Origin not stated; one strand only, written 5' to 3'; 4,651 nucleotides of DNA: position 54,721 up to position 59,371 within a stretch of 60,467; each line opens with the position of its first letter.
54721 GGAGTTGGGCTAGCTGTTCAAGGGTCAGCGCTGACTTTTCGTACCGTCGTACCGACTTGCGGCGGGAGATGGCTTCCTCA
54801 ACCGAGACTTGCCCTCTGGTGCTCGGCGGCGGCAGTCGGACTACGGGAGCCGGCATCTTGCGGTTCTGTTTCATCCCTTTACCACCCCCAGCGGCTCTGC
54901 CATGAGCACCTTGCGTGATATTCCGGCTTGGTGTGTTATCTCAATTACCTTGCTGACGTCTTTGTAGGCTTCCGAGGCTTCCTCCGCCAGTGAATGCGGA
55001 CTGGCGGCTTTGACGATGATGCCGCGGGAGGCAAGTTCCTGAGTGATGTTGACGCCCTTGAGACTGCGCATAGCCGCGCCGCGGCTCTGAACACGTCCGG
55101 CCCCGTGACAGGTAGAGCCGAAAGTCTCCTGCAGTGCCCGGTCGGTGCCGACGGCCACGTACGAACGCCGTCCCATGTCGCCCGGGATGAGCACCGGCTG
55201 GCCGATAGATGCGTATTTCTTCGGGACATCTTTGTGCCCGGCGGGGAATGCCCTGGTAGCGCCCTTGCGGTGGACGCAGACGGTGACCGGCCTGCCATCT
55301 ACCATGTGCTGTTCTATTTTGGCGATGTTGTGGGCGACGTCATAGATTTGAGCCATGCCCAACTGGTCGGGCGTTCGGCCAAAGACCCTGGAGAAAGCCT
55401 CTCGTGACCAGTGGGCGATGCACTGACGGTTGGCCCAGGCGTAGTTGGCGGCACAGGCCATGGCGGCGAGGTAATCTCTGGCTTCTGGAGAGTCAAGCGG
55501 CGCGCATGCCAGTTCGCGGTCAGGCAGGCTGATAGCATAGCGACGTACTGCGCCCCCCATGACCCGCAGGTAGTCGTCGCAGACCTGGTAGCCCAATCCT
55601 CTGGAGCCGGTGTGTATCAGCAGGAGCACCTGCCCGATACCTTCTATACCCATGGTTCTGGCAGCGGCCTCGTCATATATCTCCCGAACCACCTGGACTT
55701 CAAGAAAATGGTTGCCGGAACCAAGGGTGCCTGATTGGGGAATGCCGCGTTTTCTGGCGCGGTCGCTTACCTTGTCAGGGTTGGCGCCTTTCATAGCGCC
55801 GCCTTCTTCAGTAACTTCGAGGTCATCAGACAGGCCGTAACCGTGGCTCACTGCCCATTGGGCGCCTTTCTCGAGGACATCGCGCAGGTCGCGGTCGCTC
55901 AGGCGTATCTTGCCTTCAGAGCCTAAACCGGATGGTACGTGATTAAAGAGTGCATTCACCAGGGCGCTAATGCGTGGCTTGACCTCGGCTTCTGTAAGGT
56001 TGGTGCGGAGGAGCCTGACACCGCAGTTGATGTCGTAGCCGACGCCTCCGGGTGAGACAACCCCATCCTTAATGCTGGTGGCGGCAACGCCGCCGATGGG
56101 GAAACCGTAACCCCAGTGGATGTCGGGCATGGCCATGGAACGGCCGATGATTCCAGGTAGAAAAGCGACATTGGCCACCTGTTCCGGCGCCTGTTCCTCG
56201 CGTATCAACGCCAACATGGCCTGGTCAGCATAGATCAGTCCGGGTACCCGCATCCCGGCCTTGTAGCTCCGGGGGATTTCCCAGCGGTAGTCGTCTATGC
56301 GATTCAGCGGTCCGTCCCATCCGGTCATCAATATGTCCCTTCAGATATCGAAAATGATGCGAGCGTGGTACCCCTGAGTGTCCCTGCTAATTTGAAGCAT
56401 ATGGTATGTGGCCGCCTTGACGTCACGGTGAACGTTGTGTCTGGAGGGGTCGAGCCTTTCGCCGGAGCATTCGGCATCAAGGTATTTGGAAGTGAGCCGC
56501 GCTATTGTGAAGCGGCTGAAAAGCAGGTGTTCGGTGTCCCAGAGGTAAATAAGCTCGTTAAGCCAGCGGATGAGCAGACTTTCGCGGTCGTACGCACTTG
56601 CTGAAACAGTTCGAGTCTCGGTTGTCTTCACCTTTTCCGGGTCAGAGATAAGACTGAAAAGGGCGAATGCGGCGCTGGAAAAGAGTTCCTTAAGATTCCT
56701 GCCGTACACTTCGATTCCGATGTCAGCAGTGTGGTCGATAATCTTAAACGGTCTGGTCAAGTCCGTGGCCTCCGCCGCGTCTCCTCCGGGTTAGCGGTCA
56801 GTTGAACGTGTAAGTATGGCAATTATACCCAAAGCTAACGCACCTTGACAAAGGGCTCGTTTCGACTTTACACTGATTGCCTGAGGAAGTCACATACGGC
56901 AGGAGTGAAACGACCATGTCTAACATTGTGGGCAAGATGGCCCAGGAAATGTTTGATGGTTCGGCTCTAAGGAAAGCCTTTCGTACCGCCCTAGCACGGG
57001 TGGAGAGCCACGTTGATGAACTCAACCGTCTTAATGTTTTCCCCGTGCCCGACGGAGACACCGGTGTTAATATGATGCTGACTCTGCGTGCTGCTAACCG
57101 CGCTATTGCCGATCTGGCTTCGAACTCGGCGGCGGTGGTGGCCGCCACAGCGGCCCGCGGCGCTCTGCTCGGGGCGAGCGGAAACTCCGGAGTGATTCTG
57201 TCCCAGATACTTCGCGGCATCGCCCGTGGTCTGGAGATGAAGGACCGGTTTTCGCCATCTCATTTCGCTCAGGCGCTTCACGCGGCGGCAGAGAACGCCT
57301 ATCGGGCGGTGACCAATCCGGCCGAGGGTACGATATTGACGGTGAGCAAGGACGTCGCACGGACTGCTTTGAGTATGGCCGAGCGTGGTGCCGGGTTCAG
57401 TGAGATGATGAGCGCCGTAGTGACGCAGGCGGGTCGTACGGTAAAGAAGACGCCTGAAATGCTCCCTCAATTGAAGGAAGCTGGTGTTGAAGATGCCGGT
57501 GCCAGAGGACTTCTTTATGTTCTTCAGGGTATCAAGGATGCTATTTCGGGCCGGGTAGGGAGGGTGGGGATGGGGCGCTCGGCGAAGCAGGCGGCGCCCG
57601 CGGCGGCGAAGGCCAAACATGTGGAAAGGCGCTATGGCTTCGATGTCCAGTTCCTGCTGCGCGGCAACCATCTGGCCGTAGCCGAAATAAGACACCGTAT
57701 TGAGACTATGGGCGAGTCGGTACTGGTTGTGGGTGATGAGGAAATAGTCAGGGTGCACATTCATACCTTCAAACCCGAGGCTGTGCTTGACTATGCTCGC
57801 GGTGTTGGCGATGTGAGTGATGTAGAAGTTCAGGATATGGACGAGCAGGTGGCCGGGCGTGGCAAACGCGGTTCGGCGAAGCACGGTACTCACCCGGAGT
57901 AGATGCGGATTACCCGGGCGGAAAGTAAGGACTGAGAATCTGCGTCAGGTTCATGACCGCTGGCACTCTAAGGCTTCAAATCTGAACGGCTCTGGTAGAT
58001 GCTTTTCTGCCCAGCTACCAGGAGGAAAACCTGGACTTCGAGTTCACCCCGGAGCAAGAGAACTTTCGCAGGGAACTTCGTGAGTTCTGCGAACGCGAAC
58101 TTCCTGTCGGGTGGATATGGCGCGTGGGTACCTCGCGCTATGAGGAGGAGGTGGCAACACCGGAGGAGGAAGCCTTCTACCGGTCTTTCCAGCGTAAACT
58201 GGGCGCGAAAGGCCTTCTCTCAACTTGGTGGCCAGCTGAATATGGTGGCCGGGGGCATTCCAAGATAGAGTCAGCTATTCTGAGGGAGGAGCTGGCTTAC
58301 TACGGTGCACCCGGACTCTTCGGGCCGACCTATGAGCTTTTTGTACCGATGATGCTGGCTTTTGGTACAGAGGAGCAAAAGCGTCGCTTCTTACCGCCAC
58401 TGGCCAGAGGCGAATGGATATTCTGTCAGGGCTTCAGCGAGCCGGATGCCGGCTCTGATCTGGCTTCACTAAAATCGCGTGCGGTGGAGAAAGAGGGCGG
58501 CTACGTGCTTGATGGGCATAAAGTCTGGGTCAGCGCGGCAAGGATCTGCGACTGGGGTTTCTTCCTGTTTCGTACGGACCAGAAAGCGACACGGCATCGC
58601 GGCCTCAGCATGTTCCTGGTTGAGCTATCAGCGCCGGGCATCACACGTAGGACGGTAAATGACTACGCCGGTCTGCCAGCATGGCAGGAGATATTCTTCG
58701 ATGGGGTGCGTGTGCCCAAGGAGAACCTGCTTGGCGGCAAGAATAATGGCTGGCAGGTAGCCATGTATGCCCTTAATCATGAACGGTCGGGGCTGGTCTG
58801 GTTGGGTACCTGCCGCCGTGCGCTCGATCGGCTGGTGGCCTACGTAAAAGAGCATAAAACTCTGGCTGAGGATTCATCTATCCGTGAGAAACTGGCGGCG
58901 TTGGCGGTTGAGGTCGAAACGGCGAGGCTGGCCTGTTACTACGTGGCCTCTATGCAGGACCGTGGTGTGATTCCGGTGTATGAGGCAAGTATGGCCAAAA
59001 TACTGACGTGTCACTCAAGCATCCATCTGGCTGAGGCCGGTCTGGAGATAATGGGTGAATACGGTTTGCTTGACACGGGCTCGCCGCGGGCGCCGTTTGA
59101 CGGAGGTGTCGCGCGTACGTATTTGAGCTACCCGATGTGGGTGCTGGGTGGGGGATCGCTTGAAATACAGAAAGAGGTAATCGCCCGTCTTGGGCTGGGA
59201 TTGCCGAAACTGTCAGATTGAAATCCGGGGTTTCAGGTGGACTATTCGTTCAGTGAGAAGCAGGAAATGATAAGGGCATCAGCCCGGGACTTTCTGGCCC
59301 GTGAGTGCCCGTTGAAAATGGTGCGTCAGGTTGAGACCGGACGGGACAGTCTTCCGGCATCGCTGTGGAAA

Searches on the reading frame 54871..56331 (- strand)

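Call 54: search_protein_families(library=pfam, proteins=[window:54871-56331:-], max_evalue=0.00001)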
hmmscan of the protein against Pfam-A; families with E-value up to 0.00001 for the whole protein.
window:54871-56331:- (486 aa): 1 family
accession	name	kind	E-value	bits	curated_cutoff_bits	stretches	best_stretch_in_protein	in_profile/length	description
PF01139.22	RtcB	-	1.3e-173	578.6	27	1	51-486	1-426/426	tRNA-splicing ligase RtcB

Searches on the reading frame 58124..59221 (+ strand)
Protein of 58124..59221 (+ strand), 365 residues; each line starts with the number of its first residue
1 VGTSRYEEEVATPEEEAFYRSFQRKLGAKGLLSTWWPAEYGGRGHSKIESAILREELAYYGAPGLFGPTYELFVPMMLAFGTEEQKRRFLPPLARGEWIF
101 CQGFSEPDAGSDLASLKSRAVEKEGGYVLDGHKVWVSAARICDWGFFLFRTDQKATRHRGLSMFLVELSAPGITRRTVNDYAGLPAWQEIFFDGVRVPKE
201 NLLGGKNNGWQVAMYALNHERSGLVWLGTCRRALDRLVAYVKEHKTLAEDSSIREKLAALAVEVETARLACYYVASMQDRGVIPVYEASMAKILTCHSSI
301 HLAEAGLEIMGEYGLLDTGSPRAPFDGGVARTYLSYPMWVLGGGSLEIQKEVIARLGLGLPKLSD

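Call 54: search_protein_families(library=pfam, proteins=[window:58124-59221:+], max_evalue=0.00001)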
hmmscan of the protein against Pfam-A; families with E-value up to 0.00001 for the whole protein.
window:58124-59221:+ (365 aa): 3 families
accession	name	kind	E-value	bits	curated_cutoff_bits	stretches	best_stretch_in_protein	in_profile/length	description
PF00441.29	Acyl-CoA_dh_1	-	1.2e-29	103.8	22.4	1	207-355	1-147/150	Acyl-CoA dehydrogenase, C-terminal domain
PF02770.24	Acyl-CoA_dh_M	-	1.5e-21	76.8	33.3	1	101-195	1-97/97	Acyl-CoA dehydrogenase, middle domain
PF02771.21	Acyl-CoA_dh_N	-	2.6e-19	70.1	22.9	1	11-97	27-113/113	Acyl-CoA dehydrogenase, N-terminal domain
